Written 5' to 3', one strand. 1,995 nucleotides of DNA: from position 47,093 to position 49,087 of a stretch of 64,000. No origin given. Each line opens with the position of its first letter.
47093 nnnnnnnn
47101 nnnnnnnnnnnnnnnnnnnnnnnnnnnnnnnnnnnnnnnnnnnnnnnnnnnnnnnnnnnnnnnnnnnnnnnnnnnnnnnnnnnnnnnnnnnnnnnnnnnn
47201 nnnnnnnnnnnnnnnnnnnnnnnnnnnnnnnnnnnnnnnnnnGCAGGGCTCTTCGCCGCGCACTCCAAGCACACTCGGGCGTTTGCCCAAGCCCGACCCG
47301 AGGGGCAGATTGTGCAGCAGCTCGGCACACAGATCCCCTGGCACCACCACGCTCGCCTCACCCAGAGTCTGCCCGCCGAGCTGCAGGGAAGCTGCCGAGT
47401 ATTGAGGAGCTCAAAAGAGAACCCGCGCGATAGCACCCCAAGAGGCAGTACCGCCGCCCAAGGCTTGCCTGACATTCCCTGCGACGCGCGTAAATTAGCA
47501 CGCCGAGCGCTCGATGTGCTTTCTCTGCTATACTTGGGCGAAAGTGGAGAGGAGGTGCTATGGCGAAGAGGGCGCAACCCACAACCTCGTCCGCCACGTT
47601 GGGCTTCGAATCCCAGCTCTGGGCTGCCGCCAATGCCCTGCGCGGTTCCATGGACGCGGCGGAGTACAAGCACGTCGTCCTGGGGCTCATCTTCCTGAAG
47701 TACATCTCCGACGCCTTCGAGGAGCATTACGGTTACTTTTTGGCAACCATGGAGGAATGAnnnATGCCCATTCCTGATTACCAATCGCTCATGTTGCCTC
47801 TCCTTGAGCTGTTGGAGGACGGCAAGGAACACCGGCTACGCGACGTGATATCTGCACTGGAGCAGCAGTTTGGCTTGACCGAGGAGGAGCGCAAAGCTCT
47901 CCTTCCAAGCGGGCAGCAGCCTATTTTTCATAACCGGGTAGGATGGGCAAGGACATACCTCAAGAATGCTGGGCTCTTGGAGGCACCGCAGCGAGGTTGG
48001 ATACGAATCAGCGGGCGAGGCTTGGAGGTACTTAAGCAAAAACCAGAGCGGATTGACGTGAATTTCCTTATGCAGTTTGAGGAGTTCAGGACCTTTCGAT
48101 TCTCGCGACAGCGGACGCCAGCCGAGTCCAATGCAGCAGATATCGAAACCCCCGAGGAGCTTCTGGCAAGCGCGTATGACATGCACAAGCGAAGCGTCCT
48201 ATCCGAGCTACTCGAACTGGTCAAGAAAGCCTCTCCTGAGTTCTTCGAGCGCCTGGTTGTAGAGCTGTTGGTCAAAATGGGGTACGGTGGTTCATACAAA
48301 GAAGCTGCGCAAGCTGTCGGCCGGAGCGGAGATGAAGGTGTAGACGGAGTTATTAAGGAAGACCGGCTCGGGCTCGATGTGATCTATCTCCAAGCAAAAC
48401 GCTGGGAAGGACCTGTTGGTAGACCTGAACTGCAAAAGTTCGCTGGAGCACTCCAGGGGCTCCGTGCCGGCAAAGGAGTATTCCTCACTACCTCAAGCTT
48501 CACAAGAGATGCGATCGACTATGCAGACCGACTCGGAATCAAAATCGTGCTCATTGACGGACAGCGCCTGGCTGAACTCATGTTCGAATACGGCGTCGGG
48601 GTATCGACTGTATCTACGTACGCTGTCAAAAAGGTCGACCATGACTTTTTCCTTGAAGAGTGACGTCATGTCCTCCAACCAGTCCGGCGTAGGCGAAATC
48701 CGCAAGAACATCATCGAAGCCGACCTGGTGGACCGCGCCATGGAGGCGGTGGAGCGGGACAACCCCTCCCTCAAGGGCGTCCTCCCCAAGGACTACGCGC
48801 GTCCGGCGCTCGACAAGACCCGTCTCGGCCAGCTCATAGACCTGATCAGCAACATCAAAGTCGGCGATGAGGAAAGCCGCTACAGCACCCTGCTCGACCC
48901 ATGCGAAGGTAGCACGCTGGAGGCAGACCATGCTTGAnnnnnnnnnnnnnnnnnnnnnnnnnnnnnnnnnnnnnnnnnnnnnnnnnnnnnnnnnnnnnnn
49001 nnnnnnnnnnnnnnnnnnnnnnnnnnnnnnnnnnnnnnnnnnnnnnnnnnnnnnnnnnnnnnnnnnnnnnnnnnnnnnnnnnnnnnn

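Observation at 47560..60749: Cassette-replacement signature: remnants of an older hsdM (5') and hsdR (3') bracket the present type I R-M/defense cassette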

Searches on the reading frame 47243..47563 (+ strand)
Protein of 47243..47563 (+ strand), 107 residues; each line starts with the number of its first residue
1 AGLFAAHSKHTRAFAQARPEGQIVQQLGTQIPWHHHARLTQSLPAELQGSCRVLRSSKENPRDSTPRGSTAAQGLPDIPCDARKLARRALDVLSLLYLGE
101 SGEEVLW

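Call 64: search_protein_families(library=pfam, proteins=[window:47243-47563:+], max_evalue=10)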
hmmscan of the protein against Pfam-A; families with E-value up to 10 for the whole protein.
seq(107 aa): 1 family
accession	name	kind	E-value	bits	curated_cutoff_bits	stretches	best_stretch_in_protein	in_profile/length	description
PF17761.7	DUF1016_N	-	0.0084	16.6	32.8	1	9-40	70-101/137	DUF1016 N-terminal domain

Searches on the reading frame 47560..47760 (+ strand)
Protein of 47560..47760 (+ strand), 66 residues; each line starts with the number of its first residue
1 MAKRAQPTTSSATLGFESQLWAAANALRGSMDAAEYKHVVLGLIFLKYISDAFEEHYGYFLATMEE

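Call 4: search_protein_families(library=pfam, proteins=[window:47560-47760:+], max_evalue=0.01)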
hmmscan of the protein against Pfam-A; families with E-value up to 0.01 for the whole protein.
window:47560-47760:+ (66 aa): 1 family
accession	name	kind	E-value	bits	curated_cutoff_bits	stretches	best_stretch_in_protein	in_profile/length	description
PF12161.14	HsdM_N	-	8.9e-14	52.7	24.5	1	17-56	2-41/135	HsdM N-terminal domain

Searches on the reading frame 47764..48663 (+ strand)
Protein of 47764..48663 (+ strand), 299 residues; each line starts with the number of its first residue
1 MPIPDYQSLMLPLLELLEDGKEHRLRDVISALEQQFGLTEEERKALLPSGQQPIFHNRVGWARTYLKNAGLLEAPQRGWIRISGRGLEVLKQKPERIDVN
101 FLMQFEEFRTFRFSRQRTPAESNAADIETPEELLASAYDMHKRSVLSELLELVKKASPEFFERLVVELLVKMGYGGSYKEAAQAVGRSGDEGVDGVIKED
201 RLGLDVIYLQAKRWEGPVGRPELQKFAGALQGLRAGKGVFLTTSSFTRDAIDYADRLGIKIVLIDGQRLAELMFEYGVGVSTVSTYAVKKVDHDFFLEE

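Call 4: search_protein_families(library=pfam, proteins=[window:47764-48663:+], max_evalue=0.01)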
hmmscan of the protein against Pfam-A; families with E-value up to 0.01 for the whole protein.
window:47764-48663:+ (299 aa): 3 families
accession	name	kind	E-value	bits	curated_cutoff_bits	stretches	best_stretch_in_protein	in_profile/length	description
PF04471.18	Mrr_cat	-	1.5e-36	125.5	21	1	154-273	2-115/115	Restriction endonuclease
PF14338.12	Mrr_N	-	4.9e-33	113.6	29.5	1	6-92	1-87/87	Mrr N-terminal domain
PF22722.2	NA-iREase1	-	9.4e-06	26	27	1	163-268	3-103/106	NACHT-associated inactive Restriction Endonuclease 1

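Call 9: find_encoding_contigs(protein=window:47764-48663:+, flank=10000, max_places=10)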
Protein window:47764-48663:+ (299 aa): 21 contigs read that carry it; 10 places shown.
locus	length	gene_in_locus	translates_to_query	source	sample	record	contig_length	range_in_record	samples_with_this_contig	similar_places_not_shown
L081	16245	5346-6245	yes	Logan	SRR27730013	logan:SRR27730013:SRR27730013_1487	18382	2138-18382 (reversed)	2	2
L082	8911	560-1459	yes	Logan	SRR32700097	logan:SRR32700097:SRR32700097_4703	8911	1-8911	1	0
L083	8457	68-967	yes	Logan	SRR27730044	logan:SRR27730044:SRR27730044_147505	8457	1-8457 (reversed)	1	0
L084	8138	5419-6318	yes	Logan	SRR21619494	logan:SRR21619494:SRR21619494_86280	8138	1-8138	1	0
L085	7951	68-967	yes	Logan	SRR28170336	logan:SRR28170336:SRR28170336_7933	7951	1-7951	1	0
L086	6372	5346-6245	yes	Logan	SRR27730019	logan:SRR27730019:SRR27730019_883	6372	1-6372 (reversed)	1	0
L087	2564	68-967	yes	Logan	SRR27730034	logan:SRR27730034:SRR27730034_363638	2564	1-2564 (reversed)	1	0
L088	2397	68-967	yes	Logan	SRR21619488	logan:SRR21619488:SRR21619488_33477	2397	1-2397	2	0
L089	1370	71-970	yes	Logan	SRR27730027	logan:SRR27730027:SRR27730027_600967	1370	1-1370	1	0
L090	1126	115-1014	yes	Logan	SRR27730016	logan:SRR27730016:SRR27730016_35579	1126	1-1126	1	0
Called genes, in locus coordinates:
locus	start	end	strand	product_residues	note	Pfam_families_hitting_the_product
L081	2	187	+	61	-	?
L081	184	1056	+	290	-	PF03631:Virul_fac_BrkB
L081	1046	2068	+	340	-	PF00512:HisKA, PF13581:HATPase_c_2 (weak), PF02518:HATPase_c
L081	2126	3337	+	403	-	PF00083:Sugar_tr, PF01306:LacY_symp (weak), PF06779:MFS_4, PF13347:MFS_2, PF07690:MFS_1, PF12832:MFS_1_like, PF13347:MFS_2 (weak), PF07690:MFS_1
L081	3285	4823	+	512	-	PF02142:MGS, PF01808:AICARFT_IMPCHas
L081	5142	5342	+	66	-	PF12161:HsdM_N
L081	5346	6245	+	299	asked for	PF14338:Mrr_N, PF04471:Mrr_cat, PF22722:NA-iREase1 (weak)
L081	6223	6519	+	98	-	-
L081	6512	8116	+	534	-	PF12161:HsdM_N, PF02384:N6_Mtase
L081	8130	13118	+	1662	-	-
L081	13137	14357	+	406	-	PF01420:Methylase_S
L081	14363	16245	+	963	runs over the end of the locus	PF04313:HSDR_N, PF00270:DEAD, PF04851:ResIII, PF18766:SWI2_SNF2, PF22679:T1R_D3-like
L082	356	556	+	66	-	PF12161:HsdM_N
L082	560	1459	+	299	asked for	PF14338:Mrr_N, PF04471:Mrr_cat, PF22722:NA-iREase1 (weak)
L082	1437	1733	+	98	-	-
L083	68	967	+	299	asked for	PF14338:Mrr_N, PF04471:Mrr_cat, PF22722:NA-iREase1 (weak)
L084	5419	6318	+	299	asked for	PF14338:Mrr_N, PF04471:Mrr_cat, PF22722:NA-iREase1 (weak)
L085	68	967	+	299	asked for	PF14338:Mrr_N, PF04471:Mrr_cat, PF22722:NA-iREase1 (weak)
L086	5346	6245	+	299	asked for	PF14338:Mrr_N, PF04471:Mrr_cat, PF22722:NA-iREase1 (weak)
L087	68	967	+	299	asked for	PF14338:Mrr_N, PF04471:Mrr_cat, PF22722:NA-iREase1 (weak)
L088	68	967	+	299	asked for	PF14338:Mrr_N, PF04471:Mrr_cat, PF22722:NA-iREase1 (weak)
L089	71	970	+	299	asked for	PF14338:Mrr_N, PF04471:Mrr_cat, PF22722:NA-iREase1 (weak)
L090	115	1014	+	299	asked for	PF14338:Mrr_N, PF04471:Mrr_cat, PF22722:NA-iREase1 (weak)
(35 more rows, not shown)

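Call 29: find_related_loci(query=window:47764-48660:+, collection=metagenome_contigs, flank=6000)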
Query window:47764-48660:+ (299 aa) in metagenome_contigs; peptide patterns used: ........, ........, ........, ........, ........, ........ (x = any residue, [..] = any of these).
599 stretches matched a pattern (row limit reached: there are more); 537 encode a relative of the query (tblastn E <= 1e-3); the best 80 are kept; 80 distinct loci.
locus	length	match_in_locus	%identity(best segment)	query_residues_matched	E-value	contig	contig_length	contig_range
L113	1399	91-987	99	1-299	0e+0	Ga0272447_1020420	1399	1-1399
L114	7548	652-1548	98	1-299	0e+0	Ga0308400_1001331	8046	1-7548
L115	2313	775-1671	97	1-299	0e+0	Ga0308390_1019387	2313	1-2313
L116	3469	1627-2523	97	1-299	0e+0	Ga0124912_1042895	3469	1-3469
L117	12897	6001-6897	97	1-299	0e+0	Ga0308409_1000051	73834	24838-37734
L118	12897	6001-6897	97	1-299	0e+0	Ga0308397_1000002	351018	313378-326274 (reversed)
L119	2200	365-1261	97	1-299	0e+0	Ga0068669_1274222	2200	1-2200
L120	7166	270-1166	93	1-299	4e-178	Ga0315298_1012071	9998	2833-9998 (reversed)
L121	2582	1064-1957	94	1-299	0e+0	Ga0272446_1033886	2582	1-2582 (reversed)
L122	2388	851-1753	91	1-299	0e+0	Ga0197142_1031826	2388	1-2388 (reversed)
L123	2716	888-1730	94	19-299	0e+0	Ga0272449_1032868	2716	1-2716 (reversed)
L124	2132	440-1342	91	1-299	0e+0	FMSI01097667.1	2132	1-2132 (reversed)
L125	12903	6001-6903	91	1-299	1e-173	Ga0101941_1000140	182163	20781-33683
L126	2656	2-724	90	61-299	1e-148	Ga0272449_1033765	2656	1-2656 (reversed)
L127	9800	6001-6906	71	1-299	3e-135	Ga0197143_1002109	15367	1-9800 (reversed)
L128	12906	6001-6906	67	1-299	7e-135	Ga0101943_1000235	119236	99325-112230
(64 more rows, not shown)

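Call 35: search_protein_families(library=padloc, proteins=[window:47764-48663:+], max_evalue=0.01)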
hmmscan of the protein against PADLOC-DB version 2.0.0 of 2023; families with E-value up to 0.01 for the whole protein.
window:47764-48663:+ (299 aa): 7 families
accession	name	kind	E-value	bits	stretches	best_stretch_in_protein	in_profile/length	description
PDLC03657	mREase_IV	-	1.7e-83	278.5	1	1-297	1-315/317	Type IV methyl-directed restriction enzyme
PDLC04796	PDC-S02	-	8.3e-24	82.2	1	126-298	213-381/390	-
PDLC04819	PDC-S02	-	1.2e-16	58.9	1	124-276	167-309/334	-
PDLC04806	PDC-S02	-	2.7e-14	51.2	1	139-275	168-302/324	-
PDLC03663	mREase_IV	-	4.7e-11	40.1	1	154-275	410-525/544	Type IV methyl-directed restriction enzyme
PDLC04815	PDC-S02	-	1.4e-07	29.2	1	161-275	210-320/346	-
PDLC00631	ZorD1|ZorD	-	5e-06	22.6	1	148-278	940-1065/1071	"SWI2/SNF2 helicase, Mrr-like nuclease"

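Call 36: search_protein_families(library=ncbifam, proteins=[window:47764-48663:+], max_evalue=0.01)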
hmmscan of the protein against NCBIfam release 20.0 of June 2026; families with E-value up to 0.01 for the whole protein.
window:47764-48663:+ (299 aa): 0 families

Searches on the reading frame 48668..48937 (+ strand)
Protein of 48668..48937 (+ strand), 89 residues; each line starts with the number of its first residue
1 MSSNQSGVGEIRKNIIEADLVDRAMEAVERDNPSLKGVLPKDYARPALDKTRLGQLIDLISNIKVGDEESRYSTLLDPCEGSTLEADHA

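Call 4: search_protein_families(library=pfam, proteins=[window:48668-48937:+], max_evalue=0.01)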
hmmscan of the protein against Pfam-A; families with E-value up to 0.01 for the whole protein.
window:48668-48937:+ (89 aa): 0 families

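Call 64: search_protein_families(library=pfam, proteins=[window:48668-48937:+], max_evalue=10)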
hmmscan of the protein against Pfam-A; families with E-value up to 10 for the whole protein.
window:48668-48937:+ (89 aa): 1 family
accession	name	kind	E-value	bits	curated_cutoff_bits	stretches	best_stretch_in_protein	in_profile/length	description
PF12161.14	HsdM_N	-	0.03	15.4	24.5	1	19-60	88-135/135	HsdM N-terminal domain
